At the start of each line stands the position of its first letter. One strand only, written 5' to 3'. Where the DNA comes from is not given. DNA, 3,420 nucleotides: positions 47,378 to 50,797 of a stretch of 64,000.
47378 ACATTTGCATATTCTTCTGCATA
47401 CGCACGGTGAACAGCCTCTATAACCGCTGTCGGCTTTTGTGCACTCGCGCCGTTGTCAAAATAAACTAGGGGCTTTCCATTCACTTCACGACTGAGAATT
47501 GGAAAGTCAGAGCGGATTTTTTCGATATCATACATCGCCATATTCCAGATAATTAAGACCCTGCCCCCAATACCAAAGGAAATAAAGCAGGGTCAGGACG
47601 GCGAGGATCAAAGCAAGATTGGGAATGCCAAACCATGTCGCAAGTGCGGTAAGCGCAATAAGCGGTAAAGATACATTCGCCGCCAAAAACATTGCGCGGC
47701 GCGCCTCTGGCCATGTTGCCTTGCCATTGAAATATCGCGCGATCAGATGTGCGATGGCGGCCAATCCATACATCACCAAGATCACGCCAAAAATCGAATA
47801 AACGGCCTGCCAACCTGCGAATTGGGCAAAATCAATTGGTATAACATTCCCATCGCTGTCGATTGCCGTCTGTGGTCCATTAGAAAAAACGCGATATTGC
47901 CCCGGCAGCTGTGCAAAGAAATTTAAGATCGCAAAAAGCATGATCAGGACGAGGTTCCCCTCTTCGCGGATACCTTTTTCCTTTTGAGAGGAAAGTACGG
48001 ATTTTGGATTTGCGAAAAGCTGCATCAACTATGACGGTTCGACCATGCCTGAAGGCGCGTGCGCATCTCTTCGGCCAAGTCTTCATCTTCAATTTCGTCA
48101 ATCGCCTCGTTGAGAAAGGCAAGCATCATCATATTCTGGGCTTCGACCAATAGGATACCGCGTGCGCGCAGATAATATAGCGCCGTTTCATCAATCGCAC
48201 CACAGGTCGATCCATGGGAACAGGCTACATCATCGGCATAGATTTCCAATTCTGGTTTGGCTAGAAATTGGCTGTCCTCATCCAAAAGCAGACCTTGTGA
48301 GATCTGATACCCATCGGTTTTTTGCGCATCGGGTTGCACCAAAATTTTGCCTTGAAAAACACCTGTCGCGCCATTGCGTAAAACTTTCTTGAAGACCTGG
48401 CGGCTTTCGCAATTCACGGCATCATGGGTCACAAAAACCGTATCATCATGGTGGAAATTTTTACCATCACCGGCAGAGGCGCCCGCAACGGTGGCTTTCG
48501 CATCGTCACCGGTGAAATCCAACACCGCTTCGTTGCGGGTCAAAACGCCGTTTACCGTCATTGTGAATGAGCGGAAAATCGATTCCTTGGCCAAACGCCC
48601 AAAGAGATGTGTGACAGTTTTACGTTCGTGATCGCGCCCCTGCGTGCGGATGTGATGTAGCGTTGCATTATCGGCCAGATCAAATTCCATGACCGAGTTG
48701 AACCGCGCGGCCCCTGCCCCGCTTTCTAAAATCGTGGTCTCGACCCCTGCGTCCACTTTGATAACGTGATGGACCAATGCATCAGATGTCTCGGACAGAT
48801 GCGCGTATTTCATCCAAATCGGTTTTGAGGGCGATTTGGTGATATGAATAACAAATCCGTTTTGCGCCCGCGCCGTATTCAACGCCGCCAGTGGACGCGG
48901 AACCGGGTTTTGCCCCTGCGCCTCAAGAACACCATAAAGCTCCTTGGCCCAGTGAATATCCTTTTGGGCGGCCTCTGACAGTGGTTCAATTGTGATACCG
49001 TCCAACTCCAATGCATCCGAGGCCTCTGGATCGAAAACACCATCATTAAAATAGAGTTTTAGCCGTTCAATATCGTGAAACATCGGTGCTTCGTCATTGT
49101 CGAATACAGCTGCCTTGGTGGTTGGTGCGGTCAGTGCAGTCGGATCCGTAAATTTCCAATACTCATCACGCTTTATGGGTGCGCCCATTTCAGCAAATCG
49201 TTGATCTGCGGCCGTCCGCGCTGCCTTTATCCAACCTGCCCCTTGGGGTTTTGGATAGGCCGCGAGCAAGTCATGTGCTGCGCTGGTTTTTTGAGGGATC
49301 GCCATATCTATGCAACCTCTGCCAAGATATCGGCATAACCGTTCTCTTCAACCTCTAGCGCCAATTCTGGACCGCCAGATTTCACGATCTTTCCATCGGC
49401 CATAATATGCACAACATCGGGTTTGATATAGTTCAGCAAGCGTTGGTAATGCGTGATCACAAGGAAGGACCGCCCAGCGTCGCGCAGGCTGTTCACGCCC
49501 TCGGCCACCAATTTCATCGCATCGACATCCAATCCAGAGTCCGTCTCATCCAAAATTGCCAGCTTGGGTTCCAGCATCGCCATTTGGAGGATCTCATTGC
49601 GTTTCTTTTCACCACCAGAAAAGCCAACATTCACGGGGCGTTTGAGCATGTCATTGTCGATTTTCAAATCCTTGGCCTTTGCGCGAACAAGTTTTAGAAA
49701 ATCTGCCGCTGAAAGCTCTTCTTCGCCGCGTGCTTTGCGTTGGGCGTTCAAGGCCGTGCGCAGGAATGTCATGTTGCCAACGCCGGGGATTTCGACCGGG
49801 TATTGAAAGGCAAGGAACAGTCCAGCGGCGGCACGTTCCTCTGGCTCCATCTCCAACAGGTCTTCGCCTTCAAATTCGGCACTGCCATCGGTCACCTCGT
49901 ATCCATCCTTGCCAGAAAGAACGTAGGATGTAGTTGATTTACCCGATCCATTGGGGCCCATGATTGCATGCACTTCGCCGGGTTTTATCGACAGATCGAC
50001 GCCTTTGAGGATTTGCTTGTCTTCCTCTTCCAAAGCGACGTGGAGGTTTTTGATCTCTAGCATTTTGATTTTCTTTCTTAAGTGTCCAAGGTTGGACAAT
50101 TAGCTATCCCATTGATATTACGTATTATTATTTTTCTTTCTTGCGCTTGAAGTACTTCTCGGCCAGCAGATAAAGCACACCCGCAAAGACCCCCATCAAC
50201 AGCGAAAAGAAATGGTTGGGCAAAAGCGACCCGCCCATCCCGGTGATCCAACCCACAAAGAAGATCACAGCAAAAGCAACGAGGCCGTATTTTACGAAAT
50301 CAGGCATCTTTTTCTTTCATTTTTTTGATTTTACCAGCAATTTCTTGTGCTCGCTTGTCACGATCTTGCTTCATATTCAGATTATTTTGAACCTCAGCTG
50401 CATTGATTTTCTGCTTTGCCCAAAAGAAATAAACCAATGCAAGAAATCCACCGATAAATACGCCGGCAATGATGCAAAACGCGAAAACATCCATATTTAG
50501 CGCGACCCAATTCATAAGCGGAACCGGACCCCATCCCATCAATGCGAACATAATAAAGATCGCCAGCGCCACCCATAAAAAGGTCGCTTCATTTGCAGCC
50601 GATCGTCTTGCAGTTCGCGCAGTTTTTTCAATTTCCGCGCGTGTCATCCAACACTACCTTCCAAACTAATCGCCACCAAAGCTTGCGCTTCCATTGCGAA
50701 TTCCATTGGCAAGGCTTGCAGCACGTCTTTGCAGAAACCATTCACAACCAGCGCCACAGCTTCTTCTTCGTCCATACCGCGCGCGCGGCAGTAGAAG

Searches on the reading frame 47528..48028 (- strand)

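Call 21: search_protein_families(library=pfam, proteins=[window:47528-48028:-], max_evalue=0.001)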
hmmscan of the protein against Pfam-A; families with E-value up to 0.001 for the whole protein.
window:47528-48028:- (166 aa): 1 family
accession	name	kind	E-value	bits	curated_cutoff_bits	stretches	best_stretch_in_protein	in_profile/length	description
PF04893.22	Yip1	-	6e-08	33.2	28.6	1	22-160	17-146/173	Yip1 domain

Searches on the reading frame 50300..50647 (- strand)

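Call 21: search_protein_families(library=pfam, proteins=[window:50300-50647:-], max_evalue=0.001)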
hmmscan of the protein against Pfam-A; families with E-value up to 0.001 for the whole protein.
window:50300-50647:- (115 aa): 1 family
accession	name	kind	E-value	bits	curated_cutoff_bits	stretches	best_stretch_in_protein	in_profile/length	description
PF06965.17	Na_H_antiport_1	-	0.0003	20.2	23.5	1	13-94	242-324/374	Na+/H+ antiporter 1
